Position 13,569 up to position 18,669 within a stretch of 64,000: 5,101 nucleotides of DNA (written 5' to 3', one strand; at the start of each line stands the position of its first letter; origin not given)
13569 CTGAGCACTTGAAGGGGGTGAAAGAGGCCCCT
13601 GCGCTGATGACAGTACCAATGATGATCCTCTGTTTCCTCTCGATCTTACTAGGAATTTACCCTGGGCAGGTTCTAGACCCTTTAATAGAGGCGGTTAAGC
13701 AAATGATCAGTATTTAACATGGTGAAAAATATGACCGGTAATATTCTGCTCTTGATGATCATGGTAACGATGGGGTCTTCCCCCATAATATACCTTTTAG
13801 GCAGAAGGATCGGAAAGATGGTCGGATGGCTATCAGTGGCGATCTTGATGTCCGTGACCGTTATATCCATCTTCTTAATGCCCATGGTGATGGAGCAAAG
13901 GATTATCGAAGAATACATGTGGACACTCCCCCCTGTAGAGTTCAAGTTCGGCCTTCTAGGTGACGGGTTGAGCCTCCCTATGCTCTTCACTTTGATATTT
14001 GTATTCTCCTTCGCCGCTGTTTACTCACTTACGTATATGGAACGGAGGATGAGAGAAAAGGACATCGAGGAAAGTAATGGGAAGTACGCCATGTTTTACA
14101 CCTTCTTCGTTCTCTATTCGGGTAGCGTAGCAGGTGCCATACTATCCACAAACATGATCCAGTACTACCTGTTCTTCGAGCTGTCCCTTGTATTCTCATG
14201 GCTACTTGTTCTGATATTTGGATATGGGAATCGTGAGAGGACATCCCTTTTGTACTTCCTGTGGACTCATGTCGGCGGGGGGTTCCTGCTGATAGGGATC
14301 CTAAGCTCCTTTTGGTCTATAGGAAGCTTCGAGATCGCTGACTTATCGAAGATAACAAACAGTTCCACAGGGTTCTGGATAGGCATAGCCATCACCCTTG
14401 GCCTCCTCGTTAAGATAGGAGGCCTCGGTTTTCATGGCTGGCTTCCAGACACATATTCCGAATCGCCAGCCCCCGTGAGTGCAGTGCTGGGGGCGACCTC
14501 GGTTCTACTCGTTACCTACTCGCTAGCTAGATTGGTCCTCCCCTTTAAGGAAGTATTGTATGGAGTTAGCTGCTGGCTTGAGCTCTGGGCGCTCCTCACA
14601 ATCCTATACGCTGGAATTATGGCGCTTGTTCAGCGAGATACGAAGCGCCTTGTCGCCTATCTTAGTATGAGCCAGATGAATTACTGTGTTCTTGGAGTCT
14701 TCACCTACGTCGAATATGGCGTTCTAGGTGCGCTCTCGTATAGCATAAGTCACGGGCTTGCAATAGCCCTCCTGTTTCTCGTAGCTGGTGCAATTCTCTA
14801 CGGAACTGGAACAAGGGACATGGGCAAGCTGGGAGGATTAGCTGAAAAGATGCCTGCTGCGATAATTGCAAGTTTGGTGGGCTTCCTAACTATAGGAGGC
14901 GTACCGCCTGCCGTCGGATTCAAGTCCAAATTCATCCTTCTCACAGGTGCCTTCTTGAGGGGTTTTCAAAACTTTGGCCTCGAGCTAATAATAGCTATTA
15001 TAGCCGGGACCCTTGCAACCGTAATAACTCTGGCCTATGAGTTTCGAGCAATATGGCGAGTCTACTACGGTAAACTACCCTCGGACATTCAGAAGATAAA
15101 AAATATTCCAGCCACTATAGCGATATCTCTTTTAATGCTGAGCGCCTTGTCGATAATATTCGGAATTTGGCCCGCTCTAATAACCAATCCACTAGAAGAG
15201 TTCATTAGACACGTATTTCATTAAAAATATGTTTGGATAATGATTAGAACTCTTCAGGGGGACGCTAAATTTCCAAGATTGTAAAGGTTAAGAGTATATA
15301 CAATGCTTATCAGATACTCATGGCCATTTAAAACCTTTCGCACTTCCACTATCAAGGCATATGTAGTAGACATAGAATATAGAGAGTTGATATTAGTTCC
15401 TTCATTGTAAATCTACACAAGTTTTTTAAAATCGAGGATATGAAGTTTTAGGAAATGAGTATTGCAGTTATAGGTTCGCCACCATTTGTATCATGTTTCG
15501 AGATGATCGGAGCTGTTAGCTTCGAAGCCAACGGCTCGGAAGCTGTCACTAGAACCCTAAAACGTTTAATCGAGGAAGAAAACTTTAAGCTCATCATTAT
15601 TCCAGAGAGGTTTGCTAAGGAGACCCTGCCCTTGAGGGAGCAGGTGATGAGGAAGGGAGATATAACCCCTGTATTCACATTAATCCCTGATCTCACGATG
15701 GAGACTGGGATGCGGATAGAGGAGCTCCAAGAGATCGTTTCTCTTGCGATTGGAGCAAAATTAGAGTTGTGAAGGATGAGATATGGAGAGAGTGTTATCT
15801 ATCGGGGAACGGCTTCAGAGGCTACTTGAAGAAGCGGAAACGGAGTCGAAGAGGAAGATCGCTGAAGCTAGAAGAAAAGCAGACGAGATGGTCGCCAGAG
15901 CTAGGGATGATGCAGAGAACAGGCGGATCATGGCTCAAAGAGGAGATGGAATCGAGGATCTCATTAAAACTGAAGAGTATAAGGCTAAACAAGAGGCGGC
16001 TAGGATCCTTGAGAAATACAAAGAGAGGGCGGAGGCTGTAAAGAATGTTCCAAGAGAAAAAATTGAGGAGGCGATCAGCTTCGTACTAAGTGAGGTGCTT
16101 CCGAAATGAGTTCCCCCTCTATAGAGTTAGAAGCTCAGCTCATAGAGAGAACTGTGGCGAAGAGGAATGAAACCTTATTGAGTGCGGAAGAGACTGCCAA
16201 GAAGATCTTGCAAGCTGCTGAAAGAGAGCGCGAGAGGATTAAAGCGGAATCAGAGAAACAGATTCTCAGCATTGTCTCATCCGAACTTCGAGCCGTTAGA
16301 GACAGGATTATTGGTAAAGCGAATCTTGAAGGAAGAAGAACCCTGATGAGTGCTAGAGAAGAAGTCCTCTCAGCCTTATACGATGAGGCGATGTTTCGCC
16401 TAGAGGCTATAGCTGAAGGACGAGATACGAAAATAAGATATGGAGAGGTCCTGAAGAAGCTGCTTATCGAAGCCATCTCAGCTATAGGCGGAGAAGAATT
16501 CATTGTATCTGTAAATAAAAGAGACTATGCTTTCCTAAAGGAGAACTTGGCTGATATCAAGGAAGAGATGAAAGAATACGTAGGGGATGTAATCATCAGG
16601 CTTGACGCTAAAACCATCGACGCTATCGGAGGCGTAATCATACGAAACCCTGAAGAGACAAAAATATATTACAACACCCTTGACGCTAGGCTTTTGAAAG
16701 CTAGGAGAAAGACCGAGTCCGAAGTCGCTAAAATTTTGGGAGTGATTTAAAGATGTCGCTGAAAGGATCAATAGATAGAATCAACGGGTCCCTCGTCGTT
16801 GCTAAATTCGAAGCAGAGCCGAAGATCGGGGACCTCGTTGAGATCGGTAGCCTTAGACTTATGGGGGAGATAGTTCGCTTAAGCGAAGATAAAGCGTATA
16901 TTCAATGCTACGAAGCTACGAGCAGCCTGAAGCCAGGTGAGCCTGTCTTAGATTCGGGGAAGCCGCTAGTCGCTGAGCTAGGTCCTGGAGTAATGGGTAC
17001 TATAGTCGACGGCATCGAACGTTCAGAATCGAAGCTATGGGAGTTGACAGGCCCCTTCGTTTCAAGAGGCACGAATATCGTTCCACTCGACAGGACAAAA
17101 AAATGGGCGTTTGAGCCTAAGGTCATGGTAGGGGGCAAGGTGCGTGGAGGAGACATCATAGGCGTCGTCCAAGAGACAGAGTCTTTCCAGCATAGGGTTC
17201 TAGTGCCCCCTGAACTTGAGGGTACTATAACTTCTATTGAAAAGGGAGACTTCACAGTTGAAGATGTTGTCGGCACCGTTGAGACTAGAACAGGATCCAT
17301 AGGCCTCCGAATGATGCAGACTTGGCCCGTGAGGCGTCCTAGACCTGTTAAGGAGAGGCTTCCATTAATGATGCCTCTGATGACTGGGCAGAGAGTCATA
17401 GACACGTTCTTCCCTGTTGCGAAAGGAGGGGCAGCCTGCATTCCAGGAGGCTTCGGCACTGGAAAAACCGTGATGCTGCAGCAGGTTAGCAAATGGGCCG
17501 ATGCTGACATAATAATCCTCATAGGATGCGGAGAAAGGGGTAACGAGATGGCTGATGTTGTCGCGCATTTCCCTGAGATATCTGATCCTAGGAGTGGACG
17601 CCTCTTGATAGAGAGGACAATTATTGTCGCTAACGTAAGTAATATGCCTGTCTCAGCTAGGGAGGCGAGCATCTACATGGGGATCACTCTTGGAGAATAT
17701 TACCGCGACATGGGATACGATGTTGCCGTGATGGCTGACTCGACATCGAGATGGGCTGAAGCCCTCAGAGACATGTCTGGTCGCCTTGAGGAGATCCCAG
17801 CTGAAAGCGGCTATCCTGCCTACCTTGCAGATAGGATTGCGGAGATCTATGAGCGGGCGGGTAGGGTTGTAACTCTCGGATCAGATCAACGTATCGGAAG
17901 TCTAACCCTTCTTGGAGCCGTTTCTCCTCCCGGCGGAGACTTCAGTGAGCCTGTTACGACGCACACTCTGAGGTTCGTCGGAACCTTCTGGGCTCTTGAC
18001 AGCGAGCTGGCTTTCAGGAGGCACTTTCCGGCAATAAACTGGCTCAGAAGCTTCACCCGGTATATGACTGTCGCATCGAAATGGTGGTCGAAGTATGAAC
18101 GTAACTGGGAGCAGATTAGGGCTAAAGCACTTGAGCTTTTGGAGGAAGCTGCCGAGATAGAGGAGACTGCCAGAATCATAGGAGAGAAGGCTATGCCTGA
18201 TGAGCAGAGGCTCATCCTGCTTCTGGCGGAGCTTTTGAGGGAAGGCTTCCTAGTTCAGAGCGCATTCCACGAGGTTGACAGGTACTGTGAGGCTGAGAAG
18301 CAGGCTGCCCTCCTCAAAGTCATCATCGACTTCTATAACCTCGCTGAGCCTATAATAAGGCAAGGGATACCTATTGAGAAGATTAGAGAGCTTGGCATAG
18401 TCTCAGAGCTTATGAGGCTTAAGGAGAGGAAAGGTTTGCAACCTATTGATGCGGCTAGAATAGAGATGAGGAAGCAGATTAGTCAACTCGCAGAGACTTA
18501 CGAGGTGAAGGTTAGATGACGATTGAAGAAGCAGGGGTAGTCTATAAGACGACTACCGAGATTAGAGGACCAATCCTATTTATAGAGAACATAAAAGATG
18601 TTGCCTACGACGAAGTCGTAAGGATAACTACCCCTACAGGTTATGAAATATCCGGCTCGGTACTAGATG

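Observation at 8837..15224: Orphaned but intact NuoL-M-M antiporter module: complex I arm lacking its N subunit and its electron-transfer half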

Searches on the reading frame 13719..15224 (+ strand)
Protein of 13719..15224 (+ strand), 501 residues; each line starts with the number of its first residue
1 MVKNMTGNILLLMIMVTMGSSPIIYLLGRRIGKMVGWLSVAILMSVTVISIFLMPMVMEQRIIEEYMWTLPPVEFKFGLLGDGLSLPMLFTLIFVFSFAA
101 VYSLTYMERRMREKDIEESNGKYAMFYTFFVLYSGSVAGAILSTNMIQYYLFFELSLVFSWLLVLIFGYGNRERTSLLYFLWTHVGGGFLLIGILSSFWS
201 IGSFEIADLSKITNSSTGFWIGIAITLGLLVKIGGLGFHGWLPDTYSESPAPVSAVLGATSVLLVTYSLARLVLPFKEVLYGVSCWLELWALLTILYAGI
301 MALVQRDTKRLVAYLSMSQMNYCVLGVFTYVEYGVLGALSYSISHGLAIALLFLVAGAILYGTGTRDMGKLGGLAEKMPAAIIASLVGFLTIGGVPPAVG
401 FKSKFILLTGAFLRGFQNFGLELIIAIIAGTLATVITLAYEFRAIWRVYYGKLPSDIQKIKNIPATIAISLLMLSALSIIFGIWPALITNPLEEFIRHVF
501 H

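Call 6: search_protein_families(library=pfam, proteins=[window:13719-15224:+], max_evalue=0.001)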
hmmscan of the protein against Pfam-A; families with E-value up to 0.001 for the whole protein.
window:13719-15224:+ (501 aa): 2 families
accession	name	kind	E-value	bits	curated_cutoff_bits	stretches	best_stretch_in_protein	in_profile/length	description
PF00361.26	Proton_antipo_M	-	1e-55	189.5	21.5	1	143-417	1-281/294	NADH:quinone oxidoreductase/Mrp antiporter, TM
PF00662.26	Proton_antipo_N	-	7.7e-05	23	24.5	1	73-109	7-43/51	NADH-Ubiquinone oxidoreductase (complex I), chain 5 N-terminus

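Call 7: search_protein_families(library=ncbifam, proteins=[window:13719-15224:+], max_evalue=0.001)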
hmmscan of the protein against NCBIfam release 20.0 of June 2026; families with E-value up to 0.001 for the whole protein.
window:13719-15224:+ (501 aa): 70 families (the best 25 are shown)
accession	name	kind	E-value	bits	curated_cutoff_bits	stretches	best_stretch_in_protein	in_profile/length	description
TIGR01972.1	NDH_I_M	subfamily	3.1e-71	240.5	263.8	1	13-499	4-482/486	NADH-quinone oxidoreductase subunit M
NF005097.0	PRK06525.1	equivalog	1.6e-63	215.1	430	1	10-480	5-470/480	hydrogenase 4 subunit D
NF006419.0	PRK08668.1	equivalog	1.4e-60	205.8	617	1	10-497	4-479/613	NADH dehydrogenase subunit M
NF005060.0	PRK06473.1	equivalog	3.6e-54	184.3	747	1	36-490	32-472/500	NADH-quinone oxidoreductase subunit M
NF005141.0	PRK06590.1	equivalog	5.4e-50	170.9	556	1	8-484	3-467/615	NADH-quinone oxidoreductase subunit L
NF005611.0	PRK07363.1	equivalog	3e-49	167.9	764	1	37-490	34-472/501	NADH-quinone oxidoreductase subunit M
NF009287.0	PRK12647.1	equivalog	3.8e-48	164.6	937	1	10-492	3-474/773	putative monovalent cation/H+ antiporter subunit A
NF009288.0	PRK12648.1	equivalog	1.9e-47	162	1104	1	9-492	2-478/954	monovalent cation/H+ antiporter subunit A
TIGR01974.1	NDH_I_L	subfamily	3.4e-47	161.7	407.5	1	9-497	2-490/630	NADH-quinone oxidoreductase subunit L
TIGR00940.1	2a6301s01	subfamily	7.8e-47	160.1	920.45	1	21-492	15-496/793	monovalent cation:proton antiporter subunit A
NF004499.0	PRK05846.1-3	equivalog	2e-46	158.8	585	1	30-495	33-480/502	NADH-quinone oxidoreductase subunit M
NF004501.0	PRK05846.1-5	subfamily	2.8e-46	158.3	598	1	10-496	7-480/492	NADH-quinone oxidoreductase subunit M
NF006240.0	PRK08376.1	subfamily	1.2e-45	156.4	662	1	20-491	20-498/521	putative monovalent cation/H+ antiporter subunit D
NF009306.0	PRK12663.1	equivalog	1.3e-45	156.2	542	1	8-490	4-472/498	Na+/H+ antiporter subunit D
NF004500.0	PRK05846.1-4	equivalog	6.3e-45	153.8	550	1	8-498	5-501/525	NADH-quinone oxidoreductase subunit M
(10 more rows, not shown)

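Call 57: search_solved_structures(query=window:13719-15224:+, show_alignments=2, max_evalue=1e-30)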
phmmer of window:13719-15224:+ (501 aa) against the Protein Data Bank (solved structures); distinct sequences matched with E-value up to 1e-30: 7.
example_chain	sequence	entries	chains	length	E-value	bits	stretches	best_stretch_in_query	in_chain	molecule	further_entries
6tjv_D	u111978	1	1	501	1.3e-38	136.5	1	11-488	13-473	NADH dehydrogenase subunit 4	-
7qru_A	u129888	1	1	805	1.3e-35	126.6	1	22-490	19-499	Na+/H+ antiporter subunit A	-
6z16_A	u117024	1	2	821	1.8e-33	119.5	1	34-490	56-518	Multisubunit Na+/H+ antiporter, A subunit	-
6cfw_H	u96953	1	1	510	1.7e-32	116.3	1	86-489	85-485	Monovalent cation/H+ antiporter subunit D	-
8qby_M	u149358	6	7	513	1.9e-32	116.2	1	31-490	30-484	NADH dehydrogenase subunit M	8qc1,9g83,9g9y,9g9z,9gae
9grx_F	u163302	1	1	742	5.7e-31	111.3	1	31-414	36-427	NAD(P)H-quinone oxidoreductase subunit 5, chloroplastic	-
6u8y_X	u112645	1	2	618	7.7e-31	110.9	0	26-494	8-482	NADH dehydrogenase subunit M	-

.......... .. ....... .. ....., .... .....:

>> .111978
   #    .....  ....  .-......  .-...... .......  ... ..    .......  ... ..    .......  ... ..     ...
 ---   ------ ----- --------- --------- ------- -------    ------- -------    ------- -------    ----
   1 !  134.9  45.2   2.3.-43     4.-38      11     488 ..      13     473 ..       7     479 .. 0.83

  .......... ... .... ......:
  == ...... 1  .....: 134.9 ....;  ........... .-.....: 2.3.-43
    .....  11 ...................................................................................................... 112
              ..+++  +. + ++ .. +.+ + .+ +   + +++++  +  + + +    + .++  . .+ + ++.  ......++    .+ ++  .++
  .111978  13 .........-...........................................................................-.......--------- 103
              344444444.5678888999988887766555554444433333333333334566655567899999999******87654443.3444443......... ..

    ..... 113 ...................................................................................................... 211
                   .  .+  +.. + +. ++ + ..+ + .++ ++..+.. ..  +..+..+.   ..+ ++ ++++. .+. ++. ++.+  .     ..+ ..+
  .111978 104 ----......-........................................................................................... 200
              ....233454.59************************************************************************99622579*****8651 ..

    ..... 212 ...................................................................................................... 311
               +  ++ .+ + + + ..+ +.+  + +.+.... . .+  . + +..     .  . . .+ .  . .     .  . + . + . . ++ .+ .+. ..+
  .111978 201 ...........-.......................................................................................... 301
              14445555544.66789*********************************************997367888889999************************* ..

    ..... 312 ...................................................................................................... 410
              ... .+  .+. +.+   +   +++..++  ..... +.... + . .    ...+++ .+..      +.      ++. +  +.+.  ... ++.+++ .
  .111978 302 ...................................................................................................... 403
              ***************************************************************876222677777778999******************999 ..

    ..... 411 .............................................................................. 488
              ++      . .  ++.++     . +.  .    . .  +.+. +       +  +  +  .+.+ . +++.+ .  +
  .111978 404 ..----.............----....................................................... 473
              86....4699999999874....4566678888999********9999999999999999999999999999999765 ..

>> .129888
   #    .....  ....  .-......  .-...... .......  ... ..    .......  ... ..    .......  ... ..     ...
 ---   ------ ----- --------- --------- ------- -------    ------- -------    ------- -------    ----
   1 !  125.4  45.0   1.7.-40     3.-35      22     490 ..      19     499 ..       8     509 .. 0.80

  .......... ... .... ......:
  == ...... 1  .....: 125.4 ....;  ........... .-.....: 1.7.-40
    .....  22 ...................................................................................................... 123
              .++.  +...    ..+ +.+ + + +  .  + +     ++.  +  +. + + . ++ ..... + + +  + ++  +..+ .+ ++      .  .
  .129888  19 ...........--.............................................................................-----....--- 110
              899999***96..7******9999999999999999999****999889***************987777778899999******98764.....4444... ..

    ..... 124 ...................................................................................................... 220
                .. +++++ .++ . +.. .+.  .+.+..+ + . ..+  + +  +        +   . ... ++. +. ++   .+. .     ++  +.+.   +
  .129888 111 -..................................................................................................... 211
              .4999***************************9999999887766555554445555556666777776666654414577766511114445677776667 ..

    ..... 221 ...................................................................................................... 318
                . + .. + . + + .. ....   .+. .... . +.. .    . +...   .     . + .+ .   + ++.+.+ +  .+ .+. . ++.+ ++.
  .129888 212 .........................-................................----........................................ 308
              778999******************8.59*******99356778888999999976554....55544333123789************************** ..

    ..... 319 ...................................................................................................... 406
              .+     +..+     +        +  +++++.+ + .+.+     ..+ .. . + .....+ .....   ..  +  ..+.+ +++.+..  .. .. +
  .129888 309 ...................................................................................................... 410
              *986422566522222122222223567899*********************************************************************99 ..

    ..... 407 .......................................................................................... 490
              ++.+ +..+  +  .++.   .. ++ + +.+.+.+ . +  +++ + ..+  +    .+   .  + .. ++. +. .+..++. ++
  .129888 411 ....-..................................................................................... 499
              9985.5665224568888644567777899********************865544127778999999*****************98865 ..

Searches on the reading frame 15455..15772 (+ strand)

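Call 6: search_protein_families(library=pfam, proteins=[window:15455-15772:+], max_evalue=0.001)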
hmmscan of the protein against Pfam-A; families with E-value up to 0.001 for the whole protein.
window:15455-15772:+ (105 aa): 1 family
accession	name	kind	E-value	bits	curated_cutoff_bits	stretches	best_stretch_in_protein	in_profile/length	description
PF01990.22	ATP-synt_F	-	6.2e-11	42.9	23.5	1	3-92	1-88/91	ATP synthase (F/14-kDa) subunit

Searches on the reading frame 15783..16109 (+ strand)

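Call 6: search_protein_families(library=pfam, proteins=[window:15783-16109:+], max_evalue=0.001)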
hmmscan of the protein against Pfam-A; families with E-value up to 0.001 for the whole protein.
window:15783-16109:+ (108 aa): 1 family
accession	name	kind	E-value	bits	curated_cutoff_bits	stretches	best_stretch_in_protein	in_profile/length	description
PF16999.10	V-ATPase_G_2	-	8.6e-09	36.4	28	1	9-107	4-104/104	Vacuolar (H+)-ATPase G subunit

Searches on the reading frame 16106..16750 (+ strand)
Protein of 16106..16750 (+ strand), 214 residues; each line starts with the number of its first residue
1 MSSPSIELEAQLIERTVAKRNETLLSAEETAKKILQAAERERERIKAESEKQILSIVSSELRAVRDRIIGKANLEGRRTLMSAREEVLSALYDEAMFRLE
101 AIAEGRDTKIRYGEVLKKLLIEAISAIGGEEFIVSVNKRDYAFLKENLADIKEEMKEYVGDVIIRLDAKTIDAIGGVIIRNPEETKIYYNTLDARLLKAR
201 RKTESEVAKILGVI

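Call 6: search_protein_families(library=pfam, proteins=[window:16106-16750:+], max_evalue=0.001)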
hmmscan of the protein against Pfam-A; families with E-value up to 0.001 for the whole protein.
window:16106-16750:+ (214 aa): 1 family
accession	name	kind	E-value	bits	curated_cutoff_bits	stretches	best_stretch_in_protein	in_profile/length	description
PF01991.23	vATP-synt_E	-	2.4e-23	83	24.2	1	27-211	6-198/199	ATP synthase (E/31 kDa) subunit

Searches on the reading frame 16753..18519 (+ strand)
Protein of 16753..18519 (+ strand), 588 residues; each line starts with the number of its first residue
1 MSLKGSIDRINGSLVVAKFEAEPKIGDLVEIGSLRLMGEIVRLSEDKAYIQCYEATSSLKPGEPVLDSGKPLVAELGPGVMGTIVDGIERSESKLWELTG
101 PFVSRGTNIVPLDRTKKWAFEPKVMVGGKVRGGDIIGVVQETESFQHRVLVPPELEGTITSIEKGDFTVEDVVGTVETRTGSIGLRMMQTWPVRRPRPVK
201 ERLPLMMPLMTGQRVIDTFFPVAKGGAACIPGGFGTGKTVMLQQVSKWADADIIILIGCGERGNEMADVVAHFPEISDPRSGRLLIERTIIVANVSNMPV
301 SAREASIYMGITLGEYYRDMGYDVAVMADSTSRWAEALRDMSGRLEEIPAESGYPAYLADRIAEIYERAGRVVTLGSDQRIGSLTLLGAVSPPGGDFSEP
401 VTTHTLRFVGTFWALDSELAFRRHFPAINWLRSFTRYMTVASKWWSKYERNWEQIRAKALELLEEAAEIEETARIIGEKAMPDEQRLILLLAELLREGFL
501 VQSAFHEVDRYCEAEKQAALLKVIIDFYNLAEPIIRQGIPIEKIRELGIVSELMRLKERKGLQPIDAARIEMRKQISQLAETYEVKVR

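Call 6: search_protein_families(library=pfam, proteins=[window:16753-18519:+], max_evalue=0.001)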
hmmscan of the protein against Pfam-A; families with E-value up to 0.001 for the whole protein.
window:16753-18519:+ (588 aa): 4 families
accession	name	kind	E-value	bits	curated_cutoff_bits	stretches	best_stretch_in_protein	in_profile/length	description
PF00006.31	ATP-synt_ab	-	1.8e-70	237.3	29.5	1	212-434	1-212/213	ATP synthase alpha/beta family, nucleotide-binding domain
PF16886.11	ATP-synt_ab_Xtn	-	3.3e-30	104.1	25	1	111-194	3-88/88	ATPsynthase alpha/beta subunit barrel-sandwich domain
PF22919.1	ATP-synt_VA_C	-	1.2e-17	64.2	24.7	1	445-544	4-100/101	C-terminal domain of V and A type ATP synthase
PF02874.29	ATP-synt_ab_N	-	1.1e-10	42.3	20.9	1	9-69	3-69/69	ATP synthase alpha/beta family, beta-barrel domain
